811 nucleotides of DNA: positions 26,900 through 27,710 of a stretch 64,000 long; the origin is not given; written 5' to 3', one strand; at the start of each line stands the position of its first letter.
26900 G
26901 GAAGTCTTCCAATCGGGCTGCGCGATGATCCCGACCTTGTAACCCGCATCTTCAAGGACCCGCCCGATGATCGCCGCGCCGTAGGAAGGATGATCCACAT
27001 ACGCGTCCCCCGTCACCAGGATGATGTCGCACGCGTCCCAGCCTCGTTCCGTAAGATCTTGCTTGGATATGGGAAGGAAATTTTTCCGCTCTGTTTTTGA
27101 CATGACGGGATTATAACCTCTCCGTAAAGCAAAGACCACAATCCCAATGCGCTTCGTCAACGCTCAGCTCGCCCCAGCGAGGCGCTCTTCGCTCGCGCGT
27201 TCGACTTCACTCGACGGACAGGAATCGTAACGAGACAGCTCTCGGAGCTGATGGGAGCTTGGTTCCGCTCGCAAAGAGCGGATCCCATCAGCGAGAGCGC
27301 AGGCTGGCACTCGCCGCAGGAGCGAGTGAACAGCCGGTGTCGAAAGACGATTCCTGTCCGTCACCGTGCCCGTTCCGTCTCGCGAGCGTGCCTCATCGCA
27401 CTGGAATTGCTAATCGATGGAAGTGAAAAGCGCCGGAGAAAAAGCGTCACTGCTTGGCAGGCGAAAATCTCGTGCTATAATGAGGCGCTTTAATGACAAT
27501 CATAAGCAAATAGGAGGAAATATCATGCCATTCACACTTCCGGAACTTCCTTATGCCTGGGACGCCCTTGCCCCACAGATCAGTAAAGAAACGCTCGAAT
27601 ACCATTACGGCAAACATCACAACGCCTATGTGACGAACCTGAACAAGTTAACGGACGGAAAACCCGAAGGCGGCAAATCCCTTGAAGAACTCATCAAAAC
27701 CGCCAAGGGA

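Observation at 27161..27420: Densely nested perfect inverted repeats between ygiQ and sodB: candidate structured RNA or MITE-like insertion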

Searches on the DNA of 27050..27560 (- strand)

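Call 5: search_rna_families(source=window, start=27050, end=27560, threshold=evalue, max_evalue=10, show_alignments=3)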
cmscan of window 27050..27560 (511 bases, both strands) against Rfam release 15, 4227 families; matches with E-value up to 10: 1.
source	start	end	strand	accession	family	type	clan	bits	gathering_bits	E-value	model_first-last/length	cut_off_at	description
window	27319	27385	-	RF04298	mir-36_2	Gene; miRNA;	CL00088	14.3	46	7.8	1-65/65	no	mir-36_2 microRNA precursor family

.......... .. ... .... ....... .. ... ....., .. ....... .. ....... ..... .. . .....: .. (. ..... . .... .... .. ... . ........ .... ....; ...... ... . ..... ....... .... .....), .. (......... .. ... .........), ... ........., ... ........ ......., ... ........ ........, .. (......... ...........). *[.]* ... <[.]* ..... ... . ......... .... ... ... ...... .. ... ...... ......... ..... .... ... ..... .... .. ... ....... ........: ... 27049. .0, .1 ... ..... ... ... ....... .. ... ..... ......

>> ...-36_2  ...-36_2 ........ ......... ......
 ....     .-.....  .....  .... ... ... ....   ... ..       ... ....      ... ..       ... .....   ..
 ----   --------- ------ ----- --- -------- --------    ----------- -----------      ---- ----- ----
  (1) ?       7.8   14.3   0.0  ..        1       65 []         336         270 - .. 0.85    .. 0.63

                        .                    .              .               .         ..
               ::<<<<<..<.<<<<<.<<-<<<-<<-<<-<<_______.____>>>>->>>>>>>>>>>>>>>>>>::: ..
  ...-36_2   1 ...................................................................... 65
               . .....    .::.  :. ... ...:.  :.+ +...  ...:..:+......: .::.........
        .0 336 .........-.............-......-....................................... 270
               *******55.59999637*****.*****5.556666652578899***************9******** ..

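Call 75: search_dna_similar(query=window:27130-27425:-, collection=plasmids, mode=distant, max_evalue=0.001, max_rows=10)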
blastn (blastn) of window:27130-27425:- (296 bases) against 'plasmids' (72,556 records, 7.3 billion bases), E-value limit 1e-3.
No match.

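Call 76: search_dna_similar(query=window:27130-27425:-, collection=phages, mode=distant, max_evalue=0.001, max_rows=10)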
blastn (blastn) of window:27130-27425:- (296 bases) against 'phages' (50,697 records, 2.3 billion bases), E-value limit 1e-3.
No match.

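Call 87: build_rna_model(alignment_id=A6)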
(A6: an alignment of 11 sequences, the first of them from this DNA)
Model R1 built from alignment A6 (11 sequences, 158 columns); structure: RNAalifold consensus.
model positions 152; base pairs 41; branch points 2; effective number of sequences 1.38; information 0.59 bits per position. Calibrated on 0.2 Mb of random sequence (short: E-values are rough).
structure used (alignment columns):
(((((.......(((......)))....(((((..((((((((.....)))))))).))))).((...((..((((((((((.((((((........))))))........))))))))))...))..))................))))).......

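Call 88: search_with_rna_model(model_id=R1, sources=[window, L001, L002, L004, L007, L012, L013, L015, L017, L019, L023, L024, L025, L026, L027, L029], max_evalue=1)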
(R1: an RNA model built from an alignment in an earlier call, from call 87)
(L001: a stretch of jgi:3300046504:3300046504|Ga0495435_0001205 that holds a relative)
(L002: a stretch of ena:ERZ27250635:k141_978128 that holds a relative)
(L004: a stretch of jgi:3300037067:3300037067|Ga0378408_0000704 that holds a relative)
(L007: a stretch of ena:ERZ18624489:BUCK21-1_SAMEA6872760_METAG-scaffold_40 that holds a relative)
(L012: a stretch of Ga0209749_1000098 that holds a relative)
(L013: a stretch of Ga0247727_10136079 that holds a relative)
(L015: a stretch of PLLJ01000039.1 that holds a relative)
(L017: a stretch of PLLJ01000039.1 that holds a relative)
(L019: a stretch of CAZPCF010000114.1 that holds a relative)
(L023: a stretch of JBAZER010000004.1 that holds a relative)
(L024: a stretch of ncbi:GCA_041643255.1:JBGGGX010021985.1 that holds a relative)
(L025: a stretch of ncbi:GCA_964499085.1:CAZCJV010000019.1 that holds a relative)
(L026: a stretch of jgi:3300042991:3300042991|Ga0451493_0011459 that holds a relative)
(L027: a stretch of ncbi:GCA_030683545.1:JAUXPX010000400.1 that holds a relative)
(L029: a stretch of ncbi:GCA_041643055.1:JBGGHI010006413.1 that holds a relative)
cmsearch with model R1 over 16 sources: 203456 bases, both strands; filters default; matches with E-value up to 1: 19.
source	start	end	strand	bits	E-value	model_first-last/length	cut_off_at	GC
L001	6826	6976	+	172.7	1.5e-55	1-152/152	no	0.62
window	27213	27362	-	172.5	1.7e-55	1-152/152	no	0.61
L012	6942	7092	-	166.8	1.4e-53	1-152/152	no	0.6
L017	1897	2045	+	164.6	7.8e-53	1-152/152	no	0.65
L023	5028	5178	-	164.6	8e-53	1-152/152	no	0.62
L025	15847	15999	+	152.6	8.6e-49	1-152/152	no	0.62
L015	1851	2001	+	138.6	4.6e-44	1-152/152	no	0.7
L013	1233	1383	-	137.5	1e-43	1-152/152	no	0.66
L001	1296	1449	+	136.4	2.5e-43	1-152/152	no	0.66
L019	78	308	-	135.6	4.7e-43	1-152/152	no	0.55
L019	3095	3330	-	111.7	5e-35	1-152/152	no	0.56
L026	9583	9715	-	21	0.00015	1-152/152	no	0.57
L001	6826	6976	-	16.6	0.0046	1-152/152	no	0.62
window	27213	27362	+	15.9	0.0083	1-152/152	no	0.61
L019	78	189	+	15.8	0.0087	1-152/152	no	0.62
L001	1503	1597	-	13.9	0.037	1-152/152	no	0.62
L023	5028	5178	+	13.2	0.068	1-152/152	no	0.62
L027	170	281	-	9.8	0.95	1-152/152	no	0.54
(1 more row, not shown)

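Call 98: search_with_rna_model(model_id=R1, sources=[L030, L031, L032, L033, L034, L035], max_evalue=1)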
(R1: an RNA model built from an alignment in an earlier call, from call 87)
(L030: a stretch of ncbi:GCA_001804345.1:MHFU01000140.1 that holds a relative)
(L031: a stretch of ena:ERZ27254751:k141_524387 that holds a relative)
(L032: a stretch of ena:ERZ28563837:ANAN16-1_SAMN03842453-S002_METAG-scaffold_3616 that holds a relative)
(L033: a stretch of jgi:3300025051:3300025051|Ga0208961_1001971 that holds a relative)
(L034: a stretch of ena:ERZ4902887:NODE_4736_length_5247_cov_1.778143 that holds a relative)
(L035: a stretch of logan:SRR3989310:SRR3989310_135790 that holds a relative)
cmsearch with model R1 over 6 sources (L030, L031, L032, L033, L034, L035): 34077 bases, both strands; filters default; matches with E-value up to 1: 0.
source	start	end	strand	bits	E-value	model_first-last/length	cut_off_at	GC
